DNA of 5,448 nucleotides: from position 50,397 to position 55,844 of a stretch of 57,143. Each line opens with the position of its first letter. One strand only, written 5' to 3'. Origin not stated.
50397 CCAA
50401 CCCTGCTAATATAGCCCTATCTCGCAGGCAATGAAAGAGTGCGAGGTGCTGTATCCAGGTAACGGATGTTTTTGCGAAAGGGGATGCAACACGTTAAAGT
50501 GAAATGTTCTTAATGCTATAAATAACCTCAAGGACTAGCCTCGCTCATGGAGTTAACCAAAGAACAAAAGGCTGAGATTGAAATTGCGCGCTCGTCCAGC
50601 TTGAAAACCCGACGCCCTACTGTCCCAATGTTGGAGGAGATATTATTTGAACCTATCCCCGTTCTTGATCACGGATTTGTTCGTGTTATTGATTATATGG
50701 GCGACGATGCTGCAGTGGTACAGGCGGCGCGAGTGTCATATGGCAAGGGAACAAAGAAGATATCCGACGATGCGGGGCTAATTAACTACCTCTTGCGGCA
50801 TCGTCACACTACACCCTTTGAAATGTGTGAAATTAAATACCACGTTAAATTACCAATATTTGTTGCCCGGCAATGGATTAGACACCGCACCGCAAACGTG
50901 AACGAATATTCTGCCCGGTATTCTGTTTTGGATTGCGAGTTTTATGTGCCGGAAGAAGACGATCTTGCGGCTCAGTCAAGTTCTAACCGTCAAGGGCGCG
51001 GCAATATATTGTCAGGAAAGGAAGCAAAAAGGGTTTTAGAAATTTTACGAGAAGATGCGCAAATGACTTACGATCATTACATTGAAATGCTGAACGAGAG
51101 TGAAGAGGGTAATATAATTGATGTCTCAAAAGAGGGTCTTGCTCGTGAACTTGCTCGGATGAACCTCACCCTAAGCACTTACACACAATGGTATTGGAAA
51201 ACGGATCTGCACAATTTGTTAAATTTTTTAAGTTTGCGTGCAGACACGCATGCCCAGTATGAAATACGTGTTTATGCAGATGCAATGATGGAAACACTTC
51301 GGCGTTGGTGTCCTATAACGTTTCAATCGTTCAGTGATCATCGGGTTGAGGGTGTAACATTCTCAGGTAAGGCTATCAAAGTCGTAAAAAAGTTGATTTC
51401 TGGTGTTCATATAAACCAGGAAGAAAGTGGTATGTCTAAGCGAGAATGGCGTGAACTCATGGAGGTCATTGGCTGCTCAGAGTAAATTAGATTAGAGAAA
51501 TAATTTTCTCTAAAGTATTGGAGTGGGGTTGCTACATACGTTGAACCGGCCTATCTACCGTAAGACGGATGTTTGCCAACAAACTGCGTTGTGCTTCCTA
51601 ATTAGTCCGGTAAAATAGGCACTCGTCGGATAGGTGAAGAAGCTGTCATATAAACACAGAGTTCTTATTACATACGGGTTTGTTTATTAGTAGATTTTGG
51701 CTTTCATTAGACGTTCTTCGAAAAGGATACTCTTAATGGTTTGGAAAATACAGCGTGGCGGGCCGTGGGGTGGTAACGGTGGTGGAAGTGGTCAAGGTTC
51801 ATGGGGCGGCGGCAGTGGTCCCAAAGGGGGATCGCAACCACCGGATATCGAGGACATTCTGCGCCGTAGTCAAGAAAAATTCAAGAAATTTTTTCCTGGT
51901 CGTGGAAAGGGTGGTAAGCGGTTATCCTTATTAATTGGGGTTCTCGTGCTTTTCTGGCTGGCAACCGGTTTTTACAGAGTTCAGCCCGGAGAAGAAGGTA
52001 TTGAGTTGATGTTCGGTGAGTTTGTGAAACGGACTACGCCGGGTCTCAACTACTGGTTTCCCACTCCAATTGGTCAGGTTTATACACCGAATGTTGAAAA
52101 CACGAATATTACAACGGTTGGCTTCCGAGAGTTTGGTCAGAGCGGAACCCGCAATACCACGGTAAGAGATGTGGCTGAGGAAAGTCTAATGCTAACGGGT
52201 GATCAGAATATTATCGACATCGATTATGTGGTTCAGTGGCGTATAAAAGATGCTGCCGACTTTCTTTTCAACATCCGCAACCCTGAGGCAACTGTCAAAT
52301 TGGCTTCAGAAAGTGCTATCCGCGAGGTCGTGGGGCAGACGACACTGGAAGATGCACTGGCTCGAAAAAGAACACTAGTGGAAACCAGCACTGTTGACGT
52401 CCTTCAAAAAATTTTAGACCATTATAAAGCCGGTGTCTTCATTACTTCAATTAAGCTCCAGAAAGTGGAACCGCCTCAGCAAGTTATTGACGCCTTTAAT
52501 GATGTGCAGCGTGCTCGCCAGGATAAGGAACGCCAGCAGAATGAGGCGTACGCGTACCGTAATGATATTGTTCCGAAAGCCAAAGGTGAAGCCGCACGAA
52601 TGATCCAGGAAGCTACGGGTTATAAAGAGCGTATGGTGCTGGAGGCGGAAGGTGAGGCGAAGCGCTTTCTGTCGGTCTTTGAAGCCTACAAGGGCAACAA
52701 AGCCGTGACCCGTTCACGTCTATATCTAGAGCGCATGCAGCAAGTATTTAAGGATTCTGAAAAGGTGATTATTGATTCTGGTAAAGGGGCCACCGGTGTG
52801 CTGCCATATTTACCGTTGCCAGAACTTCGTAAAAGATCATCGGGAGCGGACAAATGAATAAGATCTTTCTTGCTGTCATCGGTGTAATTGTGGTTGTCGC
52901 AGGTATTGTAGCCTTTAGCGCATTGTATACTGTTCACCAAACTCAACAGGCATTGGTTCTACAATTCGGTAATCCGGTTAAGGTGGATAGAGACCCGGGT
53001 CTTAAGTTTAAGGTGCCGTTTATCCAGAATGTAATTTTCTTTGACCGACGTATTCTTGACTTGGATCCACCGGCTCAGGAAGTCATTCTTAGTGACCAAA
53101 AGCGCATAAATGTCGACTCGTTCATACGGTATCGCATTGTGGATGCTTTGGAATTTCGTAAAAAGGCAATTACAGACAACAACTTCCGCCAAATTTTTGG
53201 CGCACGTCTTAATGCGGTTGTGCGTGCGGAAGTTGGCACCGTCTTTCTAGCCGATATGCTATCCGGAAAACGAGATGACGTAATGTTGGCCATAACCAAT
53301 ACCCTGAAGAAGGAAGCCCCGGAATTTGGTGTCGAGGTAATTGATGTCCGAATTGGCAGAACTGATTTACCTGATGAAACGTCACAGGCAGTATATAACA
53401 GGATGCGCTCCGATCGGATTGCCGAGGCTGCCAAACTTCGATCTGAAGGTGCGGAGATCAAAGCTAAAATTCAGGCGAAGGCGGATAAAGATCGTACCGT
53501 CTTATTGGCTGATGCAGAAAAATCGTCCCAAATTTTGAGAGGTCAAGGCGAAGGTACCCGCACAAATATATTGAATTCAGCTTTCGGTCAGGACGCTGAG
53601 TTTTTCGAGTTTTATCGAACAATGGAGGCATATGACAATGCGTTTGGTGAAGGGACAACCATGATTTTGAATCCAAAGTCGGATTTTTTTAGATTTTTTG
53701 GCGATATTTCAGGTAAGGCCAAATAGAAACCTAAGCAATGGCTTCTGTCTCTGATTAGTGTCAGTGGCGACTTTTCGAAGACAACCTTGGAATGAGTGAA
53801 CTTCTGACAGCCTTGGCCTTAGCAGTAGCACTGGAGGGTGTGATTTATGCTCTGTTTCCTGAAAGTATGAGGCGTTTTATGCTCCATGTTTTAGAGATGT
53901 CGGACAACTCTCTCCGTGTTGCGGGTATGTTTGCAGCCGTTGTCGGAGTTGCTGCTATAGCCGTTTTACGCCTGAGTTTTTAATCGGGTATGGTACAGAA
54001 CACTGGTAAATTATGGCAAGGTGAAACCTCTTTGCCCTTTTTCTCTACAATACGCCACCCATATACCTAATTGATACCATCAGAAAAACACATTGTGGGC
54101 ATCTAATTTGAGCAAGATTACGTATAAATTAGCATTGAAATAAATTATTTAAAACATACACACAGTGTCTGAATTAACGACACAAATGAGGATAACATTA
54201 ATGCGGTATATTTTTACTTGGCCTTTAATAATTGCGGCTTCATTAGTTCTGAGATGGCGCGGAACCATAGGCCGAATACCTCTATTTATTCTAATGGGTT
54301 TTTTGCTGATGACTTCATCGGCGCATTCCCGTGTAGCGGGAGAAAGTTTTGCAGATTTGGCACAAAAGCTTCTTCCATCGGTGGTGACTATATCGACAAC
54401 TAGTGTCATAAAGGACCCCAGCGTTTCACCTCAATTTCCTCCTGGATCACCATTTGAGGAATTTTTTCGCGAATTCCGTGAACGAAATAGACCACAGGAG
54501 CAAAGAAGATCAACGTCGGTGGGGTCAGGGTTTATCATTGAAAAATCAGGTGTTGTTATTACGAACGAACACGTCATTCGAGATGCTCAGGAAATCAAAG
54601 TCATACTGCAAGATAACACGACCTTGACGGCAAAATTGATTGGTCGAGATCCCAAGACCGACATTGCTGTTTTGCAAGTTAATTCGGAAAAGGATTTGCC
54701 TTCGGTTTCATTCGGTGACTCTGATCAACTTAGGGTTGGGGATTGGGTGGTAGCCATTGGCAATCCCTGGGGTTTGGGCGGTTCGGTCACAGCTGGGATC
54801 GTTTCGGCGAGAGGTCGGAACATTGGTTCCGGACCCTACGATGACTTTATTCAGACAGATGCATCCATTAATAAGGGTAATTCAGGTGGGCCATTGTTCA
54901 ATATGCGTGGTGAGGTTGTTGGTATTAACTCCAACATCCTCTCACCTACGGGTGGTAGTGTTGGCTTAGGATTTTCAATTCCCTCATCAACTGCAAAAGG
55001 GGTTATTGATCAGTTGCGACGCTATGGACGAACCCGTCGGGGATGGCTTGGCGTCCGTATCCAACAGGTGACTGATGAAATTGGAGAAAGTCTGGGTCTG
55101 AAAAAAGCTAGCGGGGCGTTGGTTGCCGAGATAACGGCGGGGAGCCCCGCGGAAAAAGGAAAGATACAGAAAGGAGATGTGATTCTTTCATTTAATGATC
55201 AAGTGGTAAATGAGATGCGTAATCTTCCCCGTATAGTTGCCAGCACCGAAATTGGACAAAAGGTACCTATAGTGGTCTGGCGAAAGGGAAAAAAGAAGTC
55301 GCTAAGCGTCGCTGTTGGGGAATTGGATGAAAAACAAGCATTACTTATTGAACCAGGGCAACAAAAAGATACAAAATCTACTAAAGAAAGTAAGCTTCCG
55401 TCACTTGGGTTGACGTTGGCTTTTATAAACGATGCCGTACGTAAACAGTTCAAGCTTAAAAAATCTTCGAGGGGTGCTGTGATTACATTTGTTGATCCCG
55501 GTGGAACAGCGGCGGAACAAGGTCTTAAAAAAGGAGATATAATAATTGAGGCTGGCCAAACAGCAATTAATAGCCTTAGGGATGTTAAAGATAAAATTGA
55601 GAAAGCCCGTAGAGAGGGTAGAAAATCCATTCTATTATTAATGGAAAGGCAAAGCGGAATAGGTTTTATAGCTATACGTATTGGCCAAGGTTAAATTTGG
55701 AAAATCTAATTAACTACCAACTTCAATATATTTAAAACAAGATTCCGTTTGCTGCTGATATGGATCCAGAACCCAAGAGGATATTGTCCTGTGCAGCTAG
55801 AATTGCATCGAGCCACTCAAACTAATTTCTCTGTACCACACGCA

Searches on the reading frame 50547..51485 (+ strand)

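Call 48: search_protein_families(library=pfam, max_evalue=0.000001, proteins=[window:50547-51485:+])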
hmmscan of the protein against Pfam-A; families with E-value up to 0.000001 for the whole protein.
window:50547-51485:+ (312 aa): 1 family
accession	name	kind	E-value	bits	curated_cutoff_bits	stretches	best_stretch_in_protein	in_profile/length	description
PF02511.20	Thy1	-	3.3e-56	190.5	24.8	1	46-257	1-191/191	Thymidylate synthase complementing protein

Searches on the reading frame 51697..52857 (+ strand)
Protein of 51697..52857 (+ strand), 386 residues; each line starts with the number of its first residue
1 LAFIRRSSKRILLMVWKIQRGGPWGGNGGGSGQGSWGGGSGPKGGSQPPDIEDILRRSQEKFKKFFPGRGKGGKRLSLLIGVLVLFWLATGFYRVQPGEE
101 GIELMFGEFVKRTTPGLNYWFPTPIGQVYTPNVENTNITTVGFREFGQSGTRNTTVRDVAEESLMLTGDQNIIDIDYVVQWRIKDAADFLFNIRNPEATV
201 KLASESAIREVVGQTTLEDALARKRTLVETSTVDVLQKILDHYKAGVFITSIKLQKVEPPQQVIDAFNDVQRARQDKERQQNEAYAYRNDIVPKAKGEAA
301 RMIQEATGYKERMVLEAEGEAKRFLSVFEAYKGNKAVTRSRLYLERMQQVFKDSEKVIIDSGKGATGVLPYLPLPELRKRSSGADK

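Call 48: search_protein_families(library=pfam, max_evalue=0.000001, proteins=[window:51697-52857:+])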
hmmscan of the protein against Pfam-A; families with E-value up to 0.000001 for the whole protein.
window:51697-52857:+ (386 aa): 1 family
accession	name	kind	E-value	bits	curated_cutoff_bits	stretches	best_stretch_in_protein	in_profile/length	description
PF01145.31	Band_7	-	2.7e-23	83.4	23.6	1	94-286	2-174/176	SPFH domain / Band 7 family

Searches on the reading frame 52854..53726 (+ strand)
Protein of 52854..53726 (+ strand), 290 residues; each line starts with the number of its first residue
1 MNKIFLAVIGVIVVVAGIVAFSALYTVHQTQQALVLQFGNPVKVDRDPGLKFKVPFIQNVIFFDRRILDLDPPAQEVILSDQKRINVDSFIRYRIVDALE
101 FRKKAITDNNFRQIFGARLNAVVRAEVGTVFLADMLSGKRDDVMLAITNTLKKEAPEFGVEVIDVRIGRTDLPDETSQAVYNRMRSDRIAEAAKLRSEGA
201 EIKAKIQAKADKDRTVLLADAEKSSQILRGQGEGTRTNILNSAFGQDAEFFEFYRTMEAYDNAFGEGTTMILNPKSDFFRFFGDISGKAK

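Call 48: search_protein_families(library=pfam, max_evalue=0.000001, proteins=[window:52854-53726:+])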
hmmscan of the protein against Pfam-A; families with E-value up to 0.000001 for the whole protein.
window:52854-53726:+ (290 aa): 1 family
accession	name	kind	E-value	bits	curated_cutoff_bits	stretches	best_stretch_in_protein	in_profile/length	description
PF01145.31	Band_7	-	2.2e-29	103.2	23.6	1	26-199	2-174/176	SPFH domain / Band 7 family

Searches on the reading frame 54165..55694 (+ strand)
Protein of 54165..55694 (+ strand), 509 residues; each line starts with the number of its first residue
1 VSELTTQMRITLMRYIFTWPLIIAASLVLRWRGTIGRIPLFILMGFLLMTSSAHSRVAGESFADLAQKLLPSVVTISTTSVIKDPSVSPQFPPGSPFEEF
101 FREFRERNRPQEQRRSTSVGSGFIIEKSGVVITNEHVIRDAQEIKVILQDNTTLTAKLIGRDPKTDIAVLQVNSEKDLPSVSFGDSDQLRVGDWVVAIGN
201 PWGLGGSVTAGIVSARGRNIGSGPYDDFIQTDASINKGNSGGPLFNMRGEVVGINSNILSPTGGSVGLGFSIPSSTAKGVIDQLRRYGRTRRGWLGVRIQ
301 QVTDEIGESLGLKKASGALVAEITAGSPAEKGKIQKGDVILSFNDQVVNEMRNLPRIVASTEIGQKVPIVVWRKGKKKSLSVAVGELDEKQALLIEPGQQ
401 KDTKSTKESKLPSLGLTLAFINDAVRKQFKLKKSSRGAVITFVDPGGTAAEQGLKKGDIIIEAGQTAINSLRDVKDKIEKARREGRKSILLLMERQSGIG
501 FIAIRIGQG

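Call 55: find_encoding_contigs(protein=window:54165-55694:+, flank=10000, max_places=3)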
Protein window:54165-55694:+ (509 aa): no gene with exactly this product is on record in the collection.
